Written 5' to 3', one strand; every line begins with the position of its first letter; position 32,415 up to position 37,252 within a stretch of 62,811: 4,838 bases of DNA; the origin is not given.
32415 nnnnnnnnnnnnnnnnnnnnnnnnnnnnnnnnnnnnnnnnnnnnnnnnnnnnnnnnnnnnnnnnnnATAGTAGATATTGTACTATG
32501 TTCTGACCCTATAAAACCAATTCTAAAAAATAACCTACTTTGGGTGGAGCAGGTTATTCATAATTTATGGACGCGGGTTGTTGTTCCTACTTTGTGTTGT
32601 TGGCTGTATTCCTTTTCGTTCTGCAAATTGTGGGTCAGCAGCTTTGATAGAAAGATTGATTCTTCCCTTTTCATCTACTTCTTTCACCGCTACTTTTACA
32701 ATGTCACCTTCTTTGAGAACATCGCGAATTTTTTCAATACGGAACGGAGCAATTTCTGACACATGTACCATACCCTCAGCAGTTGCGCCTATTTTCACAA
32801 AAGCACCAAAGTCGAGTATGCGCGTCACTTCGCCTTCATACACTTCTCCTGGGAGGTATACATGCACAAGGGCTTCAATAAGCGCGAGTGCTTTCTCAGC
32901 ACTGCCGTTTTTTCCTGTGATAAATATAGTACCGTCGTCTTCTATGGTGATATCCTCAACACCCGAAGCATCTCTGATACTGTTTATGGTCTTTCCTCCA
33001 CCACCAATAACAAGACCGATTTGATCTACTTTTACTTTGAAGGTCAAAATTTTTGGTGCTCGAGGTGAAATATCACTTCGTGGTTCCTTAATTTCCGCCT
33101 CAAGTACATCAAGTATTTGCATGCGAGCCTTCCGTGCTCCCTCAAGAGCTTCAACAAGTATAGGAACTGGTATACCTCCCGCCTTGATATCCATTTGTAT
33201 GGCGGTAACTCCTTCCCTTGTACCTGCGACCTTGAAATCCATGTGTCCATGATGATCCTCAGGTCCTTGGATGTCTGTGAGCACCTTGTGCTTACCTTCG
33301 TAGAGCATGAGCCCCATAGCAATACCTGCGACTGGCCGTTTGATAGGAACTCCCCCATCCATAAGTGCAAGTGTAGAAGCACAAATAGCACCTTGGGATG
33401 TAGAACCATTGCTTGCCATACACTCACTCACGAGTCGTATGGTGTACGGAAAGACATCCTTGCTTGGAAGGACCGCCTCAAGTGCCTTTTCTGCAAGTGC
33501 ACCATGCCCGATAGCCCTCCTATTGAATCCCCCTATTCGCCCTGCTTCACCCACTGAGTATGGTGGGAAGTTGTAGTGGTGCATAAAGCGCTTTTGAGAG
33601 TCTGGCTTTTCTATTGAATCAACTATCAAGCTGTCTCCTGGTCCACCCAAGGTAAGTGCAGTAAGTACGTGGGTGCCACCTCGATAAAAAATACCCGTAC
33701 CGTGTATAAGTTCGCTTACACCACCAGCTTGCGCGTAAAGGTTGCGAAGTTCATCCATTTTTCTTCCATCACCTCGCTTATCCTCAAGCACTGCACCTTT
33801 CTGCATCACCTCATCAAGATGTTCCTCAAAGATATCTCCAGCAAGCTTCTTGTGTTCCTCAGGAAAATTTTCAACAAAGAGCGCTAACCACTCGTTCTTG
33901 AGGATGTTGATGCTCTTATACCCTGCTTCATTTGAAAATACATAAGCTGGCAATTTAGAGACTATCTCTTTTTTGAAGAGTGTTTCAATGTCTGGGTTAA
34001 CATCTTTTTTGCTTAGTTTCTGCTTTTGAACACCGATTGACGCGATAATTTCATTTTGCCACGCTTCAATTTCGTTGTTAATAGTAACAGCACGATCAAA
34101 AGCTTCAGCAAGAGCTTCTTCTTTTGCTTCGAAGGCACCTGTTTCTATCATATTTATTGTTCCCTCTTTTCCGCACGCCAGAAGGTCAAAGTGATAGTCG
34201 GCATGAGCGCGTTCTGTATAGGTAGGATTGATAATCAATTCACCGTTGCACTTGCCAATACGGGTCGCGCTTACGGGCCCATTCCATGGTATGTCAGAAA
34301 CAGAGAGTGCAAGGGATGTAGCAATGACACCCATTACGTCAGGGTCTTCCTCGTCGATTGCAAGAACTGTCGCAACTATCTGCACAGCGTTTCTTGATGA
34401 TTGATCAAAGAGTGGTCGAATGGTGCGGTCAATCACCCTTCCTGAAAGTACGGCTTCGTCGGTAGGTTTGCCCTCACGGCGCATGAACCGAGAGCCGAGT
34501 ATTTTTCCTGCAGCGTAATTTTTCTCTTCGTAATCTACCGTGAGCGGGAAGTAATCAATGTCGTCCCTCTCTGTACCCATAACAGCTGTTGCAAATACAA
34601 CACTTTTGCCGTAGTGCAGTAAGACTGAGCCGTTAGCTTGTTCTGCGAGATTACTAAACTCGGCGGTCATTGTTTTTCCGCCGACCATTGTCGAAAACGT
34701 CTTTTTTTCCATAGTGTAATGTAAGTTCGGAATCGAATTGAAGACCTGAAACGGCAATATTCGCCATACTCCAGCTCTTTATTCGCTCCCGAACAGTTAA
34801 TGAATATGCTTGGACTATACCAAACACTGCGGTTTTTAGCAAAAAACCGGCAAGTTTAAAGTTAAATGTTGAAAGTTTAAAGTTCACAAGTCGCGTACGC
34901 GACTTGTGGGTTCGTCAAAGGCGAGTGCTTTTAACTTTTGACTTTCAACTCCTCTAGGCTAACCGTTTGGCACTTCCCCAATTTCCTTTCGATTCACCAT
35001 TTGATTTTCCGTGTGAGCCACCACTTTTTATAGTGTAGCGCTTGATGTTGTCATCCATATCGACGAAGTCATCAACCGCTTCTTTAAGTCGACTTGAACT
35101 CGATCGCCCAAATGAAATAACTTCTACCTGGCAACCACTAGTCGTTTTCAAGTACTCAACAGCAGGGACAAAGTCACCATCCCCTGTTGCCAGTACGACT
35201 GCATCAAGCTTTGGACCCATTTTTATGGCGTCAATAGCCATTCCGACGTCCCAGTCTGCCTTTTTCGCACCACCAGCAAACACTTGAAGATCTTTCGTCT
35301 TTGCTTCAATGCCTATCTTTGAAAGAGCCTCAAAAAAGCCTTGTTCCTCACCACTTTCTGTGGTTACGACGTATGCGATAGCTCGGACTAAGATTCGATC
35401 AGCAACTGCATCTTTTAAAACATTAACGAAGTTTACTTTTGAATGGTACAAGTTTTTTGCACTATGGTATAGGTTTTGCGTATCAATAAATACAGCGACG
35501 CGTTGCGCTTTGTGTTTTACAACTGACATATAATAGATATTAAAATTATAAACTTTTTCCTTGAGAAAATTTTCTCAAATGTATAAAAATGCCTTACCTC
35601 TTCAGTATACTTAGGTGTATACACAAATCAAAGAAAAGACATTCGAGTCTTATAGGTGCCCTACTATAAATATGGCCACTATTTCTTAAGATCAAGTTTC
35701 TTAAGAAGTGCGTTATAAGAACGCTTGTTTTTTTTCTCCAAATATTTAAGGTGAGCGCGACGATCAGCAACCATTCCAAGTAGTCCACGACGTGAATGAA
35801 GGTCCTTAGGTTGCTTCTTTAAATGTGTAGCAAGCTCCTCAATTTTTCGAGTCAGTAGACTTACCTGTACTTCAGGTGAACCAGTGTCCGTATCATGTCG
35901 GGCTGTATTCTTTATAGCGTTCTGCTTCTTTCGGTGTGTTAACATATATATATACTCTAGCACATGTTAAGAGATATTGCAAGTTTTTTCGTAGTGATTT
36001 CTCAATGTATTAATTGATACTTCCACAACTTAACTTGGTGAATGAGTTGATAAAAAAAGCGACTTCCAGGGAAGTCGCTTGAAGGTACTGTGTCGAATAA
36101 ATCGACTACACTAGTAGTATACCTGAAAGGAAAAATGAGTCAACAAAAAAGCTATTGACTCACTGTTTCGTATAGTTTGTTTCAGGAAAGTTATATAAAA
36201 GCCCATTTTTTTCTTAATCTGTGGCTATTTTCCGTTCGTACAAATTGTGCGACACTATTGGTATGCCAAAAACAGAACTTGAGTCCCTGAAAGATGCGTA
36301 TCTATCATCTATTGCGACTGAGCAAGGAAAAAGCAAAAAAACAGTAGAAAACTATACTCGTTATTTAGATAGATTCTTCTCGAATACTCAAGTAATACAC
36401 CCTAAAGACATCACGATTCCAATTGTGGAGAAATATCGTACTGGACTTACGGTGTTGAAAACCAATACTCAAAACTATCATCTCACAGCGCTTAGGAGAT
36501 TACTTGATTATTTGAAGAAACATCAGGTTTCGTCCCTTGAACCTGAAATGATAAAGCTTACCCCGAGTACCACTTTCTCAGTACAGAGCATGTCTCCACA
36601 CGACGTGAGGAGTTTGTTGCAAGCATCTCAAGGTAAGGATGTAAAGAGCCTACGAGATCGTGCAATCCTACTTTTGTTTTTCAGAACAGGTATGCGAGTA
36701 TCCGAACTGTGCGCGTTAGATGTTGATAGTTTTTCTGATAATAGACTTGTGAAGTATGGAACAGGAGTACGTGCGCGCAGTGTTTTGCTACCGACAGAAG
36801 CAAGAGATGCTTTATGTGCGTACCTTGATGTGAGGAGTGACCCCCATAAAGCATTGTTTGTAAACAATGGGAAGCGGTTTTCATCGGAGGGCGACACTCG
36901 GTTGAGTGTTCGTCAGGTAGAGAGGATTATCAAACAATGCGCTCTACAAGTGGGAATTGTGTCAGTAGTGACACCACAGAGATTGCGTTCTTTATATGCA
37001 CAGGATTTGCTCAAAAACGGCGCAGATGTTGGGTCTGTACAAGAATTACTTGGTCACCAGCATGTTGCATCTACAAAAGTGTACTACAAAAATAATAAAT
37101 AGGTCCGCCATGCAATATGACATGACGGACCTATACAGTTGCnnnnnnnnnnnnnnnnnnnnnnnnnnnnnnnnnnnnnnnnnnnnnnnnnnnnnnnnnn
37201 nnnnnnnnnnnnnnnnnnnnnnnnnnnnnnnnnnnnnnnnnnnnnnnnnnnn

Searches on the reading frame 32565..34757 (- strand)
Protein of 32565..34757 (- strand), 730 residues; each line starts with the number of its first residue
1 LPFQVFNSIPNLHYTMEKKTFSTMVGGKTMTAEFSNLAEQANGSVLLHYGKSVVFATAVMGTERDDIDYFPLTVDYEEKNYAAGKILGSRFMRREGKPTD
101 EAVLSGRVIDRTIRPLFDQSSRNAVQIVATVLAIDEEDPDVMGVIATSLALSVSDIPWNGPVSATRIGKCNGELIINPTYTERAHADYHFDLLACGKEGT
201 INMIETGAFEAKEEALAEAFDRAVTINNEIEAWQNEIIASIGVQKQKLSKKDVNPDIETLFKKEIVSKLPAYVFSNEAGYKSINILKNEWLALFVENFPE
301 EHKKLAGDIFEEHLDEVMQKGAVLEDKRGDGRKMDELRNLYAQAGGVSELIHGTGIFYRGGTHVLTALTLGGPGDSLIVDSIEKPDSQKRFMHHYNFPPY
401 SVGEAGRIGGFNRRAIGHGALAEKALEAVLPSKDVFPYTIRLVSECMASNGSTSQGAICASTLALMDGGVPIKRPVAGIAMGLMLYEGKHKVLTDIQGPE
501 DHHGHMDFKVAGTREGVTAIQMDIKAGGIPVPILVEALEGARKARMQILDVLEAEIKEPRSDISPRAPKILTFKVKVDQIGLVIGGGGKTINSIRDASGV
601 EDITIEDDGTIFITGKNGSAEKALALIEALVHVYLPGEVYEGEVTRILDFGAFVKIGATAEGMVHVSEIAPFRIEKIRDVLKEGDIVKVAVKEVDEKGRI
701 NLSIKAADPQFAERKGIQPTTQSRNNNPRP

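Call 10: search_protein_families(library=pfam, max_evalue=0.01, proteins=[window:32565-34757:-])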
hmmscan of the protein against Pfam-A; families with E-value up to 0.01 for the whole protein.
window:32565-34757:- (730 aa): 5 families
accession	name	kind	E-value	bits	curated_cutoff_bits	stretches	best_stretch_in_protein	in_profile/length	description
PF01138.27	RNase_PH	-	1.9e-43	148.4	25.5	2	28-157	3-130/130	3' exoribonuclease family, domain 1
PF00575.29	S1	-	9.4e-18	64.8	22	1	637-705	5-74/74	S1 RNA binding domain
PF03725.20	RNase_PH_C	-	8.8e-13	48.5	20.8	2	160-223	1-64/67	3' exoribonuclease family, domain 2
PF00013.35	KH_1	-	7.5e-11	42.1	21.5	1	571-628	2-65/66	KH domain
PF13083.13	KH_KhpA-B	-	0.00078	19.7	32.1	0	569-595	29-55/73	KhpA/KhpB, KH domain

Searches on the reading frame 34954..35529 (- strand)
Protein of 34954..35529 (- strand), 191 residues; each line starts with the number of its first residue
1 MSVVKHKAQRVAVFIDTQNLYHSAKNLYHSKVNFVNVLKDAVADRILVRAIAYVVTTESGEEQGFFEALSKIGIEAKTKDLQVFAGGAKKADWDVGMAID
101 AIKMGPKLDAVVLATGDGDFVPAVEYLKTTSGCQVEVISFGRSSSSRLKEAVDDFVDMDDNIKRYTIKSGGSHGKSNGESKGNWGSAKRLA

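Call 10: search_protein_families(library=pfam, max_evalue=0.01, proteins=[window:34954-35529:-])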
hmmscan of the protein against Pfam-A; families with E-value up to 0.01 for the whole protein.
window:34954-35529:- (191 aa): 1 family
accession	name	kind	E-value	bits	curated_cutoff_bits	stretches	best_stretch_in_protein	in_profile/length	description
PF01936.24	NYN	-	3.2e-34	119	24.2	1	10-159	1-145/145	NYN domain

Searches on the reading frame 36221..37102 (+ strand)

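Call 19: search_protein_families(library=pfam, max_evalue=0.001, proteins=[window:36221-37102:+])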
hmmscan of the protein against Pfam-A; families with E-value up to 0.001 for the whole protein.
window:36221-37102:+ (293 aa): 4 families
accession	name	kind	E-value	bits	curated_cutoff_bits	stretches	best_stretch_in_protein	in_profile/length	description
PF00589.27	Phage_integrase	-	2.8e-30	105.8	27.1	1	123-292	2-169/172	Phage integrase family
PF13495.12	Phage_int_SAM_4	-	2.4e-07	31.5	27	1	34-101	11-81/85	Phage integrase, N-terminal SAM-like domain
PF02899.23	Phage_int_SAM_1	-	1.4e-06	29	22.3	1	25-100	2-81/83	Phage integrase, N-terminal SAM-like domain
PF13102.12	Phage_int_SAM_5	-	0.00036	21.3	22.3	1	34-104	13-88/98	Phage integrase SAM-like domain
